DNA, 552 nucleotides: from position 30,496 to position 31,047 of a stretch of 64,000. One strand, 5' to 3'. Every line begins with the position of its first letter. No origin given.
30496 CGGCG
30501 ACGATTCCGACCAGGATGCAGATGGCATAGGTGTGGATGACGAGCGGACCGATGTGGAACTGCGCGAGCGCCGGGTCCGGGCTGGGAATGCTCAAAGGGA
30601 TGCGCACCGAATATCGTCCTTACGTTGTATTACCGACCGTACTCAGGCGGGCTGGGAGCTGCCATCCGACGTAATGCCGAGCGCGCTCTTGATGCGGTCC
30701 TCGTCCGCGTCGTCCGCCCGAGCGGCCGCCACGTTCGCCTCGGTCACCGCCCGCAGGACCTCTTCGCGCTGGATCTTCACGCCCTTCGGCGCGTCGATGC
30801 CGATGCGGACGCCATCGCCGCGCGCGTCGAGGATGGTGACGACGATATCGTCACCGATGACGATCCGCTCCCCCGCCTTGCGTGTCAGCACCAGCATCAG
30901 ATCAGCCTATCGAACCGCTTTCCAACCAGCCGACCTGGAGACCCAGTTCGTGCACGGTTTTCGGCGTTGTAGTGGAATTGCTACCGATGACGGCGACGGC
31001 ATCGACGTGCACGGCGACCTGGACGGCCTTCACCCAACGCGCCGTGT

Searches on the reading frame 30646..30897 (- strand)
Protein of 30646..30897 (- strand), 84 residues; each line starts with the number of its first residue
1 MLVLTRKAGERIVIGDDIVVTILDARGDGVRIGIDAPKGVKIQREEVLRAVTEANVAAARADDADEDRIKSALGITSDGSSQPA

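Call 19: search_protein_families(library=pfam, proteins=[window:30646-30897:-], max_evalue=0.01)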
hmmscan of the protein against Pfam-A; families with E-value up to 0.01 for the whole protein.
window:30646-30897:- (84 aa): 1 family
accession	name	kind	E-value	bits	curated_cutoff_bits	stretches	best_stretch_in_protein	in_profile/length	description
PF02599.21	CsrA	-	2.9e-24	85.2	27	1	1-52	1-52/53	Global regulator protein family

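Call 40: find_homologous_proteins(query=window:30646-30897:-)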
Query window:30646-30897:- (84 aa): 1328 proteins with E <= 0.001 among 1336 candidates; the best 120 are listed.
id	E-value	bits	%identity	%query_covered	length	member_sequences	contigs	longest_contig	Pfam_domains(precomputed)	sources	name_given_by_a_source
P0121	1.3e-41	157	99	100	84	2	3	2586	PF02599.22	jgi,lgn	jgi:carbon storage regulator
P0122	3.8e-36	140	88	100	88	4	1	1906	PF02599.22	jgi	jgi:carbon storage regulator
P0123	4.4e-34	133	84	100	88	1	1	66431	PF02599.22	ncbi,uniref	ncbi:carbon storage regulator CsrA [Glaciihabitans sp. UYNi722]|uniref:carbon storage regulator CsrA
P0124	6.6e-34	133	80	100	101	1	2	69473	PF02599.22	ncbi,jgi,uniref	ncbi:carbon storage regulator CsrA [Lacisediminihabitans sp.]|jgi:carbon storage regulator|uniref:ca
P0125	1.6e-33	131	79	100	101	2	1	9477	PF02599.22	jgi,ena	jgi:carbon storage regulator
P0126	3.2e-33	130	85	89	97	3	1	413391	PF02599.22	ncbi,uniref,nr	ncbi:carbon storage regulator CsrA [Lacisediminihabitans profunda]|uniref:Translational regulator Cs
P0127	3.9e-33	130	85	89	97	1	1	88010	PF02599.22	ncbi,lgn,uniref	ncbi:carbon storage regulator CsrA [Lacisediminihabitans sp.]|uniref:carbon storage regulator CsrA n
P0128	8.9e-33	129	88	90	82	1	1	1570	PF02599.22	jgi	jgi:carbon storage regulator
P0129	1.6e-32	128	80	100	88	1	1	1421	PF02599.22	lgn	-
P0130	1.8e-32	128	87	90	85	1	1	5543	PF02599.22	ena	-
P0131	3.2e-32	127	77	100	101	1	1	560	PF02599.22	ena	-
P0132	3.6e-32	127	82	92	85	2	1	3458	PF02599.22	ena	-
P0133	3.8e-32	127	83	96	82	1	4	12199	PF02599.22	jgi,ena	-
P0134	4.1e-32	127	83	96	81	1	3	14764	PF02599.22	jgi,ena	-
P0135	4.7e-32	127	78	96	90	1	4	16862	PF02599.22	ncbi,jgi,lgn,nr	ncbi:MAG: carbon storage regulator [Homoserinimonas sp.]|jgi:carbon storage regulator|nr:carbon stor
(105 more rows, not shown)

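Call 71: search_protein_families(library=ncbifam, proteins=[window:30646-30897:-], max_evalue=0.001)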
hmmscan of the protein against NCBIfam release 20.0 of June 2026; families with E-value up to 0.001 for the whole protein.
window:30646-30897:- (84 aa): 3 families
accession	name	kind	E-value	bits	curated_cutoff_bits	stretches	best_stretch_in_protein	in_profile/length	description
NF002469.0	PRK01712.1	equivalog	6.7e-22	77.3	73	1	1-58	1-58/65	carbon storage regulator CsrA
TIGR00202.1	csrA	equivalog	4.8e-21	74.7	70.1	1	1-62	1-62/69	carbon storage regulator CsrA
NF001844.0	PRK00568.1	equivalog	1.1e-12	47.8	106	1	1-64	1-64/76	carbon storage regulator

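Call 72: search_solved_structures(query=window:30646-30897:-, show_alignments=3)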
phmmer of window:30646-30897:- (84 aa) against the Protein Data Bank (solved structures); distinct sequences matched with E-value up to 0.001: 9.
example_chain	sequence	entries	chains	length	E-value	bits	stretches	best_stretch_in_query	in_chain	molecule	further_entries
5dmb_D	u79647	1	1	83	3.6e-14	55.7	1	2-73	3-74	Carbon storage regulator homolog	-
2jpp_A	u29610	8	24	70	5.4e-14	55.1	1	1-54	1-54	Translational repressor | Carbon storage regulator homolog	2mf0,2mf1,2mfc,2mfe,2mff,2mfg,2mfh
7yr6_E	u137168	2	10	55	1.1e-13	54.1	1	1-51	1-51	Translational regulator CsrA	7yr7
1y00_A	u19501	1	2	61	1.9e-13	53.4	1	1-51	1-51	Carbon storage regulator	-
1vpz_A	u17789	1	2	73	2.2e-13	53.2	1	1-52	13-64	Carbon storage regulator homolog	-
2bti_A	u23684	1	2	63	2.2e-13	53.2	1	1-51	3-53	CARBON STORAGE REGULATOR HOMOLOG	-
5z38_F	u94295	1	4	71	3.2e-13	52.7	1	1-51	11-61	wild type CsrA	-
1t3o_A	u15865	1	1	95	2.2e-11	46.8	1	1-63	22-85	Carbon storage regulator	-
5z38_E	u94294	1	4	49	8.2e-11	45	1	1-44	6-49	Truncated-CsrA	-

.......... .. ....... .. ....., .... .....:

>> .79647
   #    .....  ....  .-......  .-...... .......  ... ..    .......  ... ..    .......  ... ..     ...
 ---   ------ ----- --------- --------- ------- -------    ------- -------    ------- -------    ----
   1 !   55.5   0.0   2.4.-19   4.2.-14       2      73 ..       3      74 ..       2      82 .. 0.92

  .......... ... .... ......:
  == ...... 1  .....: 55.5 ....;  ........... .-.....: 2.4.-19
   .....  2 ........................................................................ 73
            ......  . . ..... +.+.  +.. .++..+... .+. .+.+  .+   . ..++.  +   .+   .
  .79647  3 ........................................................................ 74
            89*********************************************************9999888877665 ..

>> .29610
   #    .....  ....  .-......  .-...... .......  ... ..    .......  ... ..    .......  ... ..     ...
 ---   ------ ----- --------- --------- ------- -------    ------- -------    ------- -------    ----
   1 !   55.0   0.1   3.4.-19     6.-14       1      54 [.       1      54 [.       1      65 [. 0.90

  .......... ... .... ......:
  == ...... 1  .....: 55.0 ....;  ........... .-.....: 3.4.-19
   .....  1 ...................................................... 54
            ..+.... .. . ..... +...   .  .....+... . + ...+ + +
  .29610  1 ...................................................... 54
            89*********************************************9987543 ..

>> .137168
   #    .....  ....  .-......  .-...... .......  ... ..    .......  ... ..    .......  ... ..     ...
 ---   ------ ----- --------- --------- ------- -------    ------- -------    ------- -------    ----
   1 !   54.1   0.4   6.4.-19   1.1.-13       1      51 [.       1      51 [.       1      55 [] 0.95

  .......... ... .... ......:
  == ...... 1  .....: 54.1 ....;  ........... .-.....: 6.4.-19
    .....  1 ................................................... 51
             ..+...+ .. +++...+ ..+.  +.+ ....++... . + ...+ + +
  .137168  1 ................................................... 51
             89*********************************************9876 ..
